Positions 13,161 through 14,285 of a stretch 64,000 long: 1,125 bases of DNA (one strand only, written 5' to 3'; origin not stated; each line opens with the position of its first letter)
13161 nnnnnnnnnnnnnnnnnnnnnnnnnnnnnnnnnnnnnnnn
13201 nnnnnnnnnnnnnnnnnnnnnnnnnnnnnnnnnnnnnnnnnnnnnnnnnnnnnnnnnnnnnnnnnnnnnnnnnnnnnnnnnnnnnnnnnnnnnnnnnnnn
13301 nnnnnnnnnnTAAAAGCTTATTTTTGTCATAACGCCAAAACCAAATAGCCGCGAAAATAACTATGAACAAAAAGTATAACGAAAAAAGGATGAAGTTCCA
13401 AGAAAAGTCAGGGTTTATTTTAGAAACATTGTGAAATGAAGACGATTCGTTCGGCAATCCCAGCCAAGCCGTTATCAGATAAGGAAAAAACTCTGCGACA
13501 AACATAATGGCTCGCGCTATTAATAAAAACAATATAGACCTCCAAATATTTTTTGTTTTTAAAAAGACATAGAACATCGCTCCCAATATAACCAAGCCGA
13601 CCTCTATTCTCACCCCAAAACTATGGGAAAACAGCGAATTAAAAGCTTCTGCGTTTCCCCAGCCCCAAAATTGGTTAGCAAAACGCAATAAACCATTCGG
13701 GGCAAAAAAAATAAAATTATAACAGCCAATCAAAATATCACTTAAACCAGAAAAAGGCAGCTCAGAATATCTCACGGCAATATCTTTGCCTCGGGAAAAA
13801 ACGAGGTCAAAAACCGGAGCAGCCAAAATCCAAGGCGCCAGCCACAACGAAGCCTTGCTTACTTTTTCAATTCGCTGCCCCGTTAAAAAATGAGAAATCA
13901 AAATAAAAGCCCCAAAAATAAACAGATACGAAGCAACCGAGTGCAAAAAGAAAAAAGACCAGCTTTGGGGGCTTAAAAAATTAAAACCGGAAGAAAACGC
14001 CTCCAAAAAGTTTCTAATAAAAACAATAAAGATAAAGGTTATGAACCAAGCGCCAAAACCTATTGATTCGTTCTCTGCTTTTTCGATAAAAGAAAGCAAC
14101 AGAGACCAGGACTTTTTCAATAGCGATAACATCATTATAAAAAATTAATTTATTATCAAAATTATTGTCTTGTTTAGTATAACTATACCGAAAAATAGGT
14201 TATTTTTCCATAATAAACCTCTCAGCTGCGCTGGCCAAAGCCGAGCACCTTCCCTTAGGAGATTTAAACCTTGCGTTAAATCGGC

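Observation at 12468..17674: Isoprenoid module: polyprenyl synthase + two SPASM radical SAM paralogs + UbiA prenyltransferase fused to an unknown 270-aa membrane domain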

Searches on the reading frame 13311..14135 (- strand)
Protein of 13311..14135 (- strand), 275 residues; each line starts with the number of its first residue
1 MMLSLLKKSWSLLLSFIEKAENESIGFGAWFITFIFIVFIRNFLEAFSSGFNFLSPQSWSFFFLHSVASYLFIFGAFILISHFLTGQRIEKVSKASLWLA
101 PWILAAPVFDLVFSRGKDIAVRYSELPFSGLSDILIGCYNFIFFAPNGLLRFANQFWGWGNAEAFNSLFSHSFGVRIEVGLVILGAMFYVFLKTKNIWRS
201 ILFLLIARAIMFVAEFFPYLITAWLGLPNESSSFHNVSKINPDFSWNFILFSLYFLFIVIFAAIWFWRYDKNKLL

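Call 43: search_protein_representatives(alignment_id=A4)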
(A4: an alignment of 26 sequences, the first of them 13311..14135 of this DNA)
Query: 26 sequences, 251 profile positions. Proteins with E-value up to 0.001 (for the whole library): 1478; up to 1e-10: 1209; up to 1e-30: 499. The best 150 are listed.
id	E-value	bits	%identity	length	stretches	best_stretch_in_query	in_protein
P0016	4.8e-79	282.0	-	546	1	3-251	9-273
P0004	5.7e-73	262.2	-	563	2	3-251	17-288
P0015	4.9e-68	246.0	-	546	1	4-251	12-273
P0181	3.4e-66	240.0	-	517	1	3-251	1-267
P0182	5.6e-64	232.7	-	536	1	1-250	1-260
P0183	2.6e-61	224.0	-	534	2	7-251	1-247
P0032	2.4e-60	220.8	-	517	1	8-251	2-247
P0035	1.1e-59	218.6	-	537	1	6-251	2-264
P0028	1.4e-59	218.3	-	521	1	7-251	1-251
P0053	2.0e-59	217.8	-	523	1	1-251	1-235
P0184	3.5e-55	203.9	-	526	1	7-250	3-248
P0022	1.9e-54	201.5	-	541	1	3-250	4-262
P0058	9.4e-54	199.2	-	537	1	2-251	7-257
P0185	1.9e-53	198.2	-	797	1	8-250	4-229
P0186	2.9e-53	197.6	-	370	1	1-251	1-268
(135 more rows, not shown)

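Call 51: predict_structure(alignment_id=A4)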
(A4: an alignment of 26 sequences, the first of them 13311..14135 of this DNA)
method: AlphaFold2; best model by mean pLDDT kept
length: 275 residues; sequences in the alignment: 26
mean_pLDDT: 87.1   pTM: 0.88
mean pLDDT of the five models: 87.1, 87.0, 85.3, 84.8, 84.4
residues with pLDDT >= 90: 151; 70-90: 91; 50-70: 31; < 50: 2
segments of 3 or more residues with pLDDT < 50: none
pLDDT, mean of each block of 10 residues (from residue 1): 92 95 96 97 87 81 91 98 98 96 94 77 70 89 88 80 66 85 97 98 97 87 77 58 68 93 97 88
secondary structure, 60 per line:
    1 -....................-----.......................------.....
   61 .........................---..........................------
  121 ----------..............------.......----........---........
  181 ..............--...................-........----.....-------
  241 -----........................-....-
elements in order: H2-21 H27-49 H56-85 H89-114 H131-144 H151-157 H162-169 H173-194 H197-215 H217-224 H229-233 H246-269 H271-274

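Call 56: fold_search(model_id=the predicted structure, library=pdb)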
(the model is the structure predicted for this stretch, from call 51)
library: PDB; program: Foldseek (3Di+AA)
matches with E <= 10: 121; with E <= 0.001: 0
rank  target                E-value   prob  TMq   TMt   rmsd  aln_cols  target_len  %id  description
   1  7piv_R                1.0e+00  0.13  0.19  0.20  20.3       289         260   15  Active Melanocortin-4 receptor (MC4R)- Gs protein complex bound to agonist NDP-alpha-MSH at 2.86 A resolution. (released 2021-11-17)
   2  4o7g_B                1.1e+00  0.12  0.17  0.21  18.4       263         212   12  Crystal Structure of Ascorbate-bound Cytochrome b561, crystal soaked in 1 M L-ascorbate for 40 minutes (released 2014-02-05)
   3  9gry_A                1.3e+00  0.05  0.12  0.12  21.7       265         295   14  Cryo-EM structure of human SLC35B1-Q113F variant with AMP-PNP (released 2025-05-21)
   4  7piu_R                1.4e+00  0.10  0.15  0.16  18.7       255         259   12  Cryo-EM structure of the agonist setmelanotide bound to the active melanocortin-4 receptor (MC4R) in complex with the  (released 2021-11-17)
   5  7l16                  1.6e+00  0.12  0.21  0.15  19.4       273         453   14  Crystal structure of sugar-bound melibiose permease MelB (released 2021-08-04)
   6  8z21_B                1.6e+00  0.06  0.12  0.12  21.4       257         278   14  Cryo-EM structure of Escherichia coli OppBCDF in the resting state (released 2025-04-16)
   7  6jlf_B                1.7e+00  0.08  0.16  0.17  24.4       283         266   15  Crystal structure of a bacterial Bestrophin homolog from Klebsiella pneumoniae D179A mutation - HR (released 2019-11-13)
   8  4pho_A                2.0e+00  0.06  0.15  0.14  24.7       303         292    9  ClyA CC6/264 ox (2-303) (released 2014-09-24)
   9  8qzc_A                2.0e+00  0.06  0.17  0.09  17.6       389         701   11  Structure of calcium-bound mTMEM16A(ac)-L647V/I733V chloride channel at 3.29 A resolution (released 2023-12-06)
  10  8wx2_A                2.1e+00  0.14  0.23  0.16  19.9       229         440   13  Cryo-EM structure of human SLC15A3 (dimer) (released 2023-12-06)
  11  4czb_D                2.1e+00  0.06  0.16  0.12  20.8       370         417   14  Structure of the sodium proton antiporter MjNhaP1 from Methanocaldococcus jannaschii at pH 8. (released 2014-12-10)
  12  9u9f_A                2.3e+00  0.04  0.14  0.08  22.2       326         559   14  Cryo-EM structure of Oryza sativa phosphate transporter SPDT (released 2025-10-22)
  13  4jre_D                2.5e+00  0.08  0.20  0.15  21.2       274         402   14  Crystal structure of nitrate/nitrite exchanger NarK with nitrite bound (released 2013-05-15)
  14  4zp0                  2.6e+00  0.07  0.16  0.14  19.5       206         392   14  Crystal structure of E. coli multidrug transporter MdfA in complex with deoxycholate (released 2015-08-19)
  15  4pho_C                2.6e+00  0.04  0.14  0.13  24.9       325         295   11  ClyA CC6/264 ox (2-303) (released 2014-09-24)
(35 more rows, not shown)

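Call 65: search_solved_structures(query=A4, max_evalue=10, show_alignments=3)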
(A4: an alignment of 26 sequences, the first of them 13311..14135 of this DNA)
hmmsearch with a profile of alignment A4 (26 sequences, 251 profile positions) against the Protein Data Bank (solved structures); distinct sequences matched with E-value up to 10: 0.
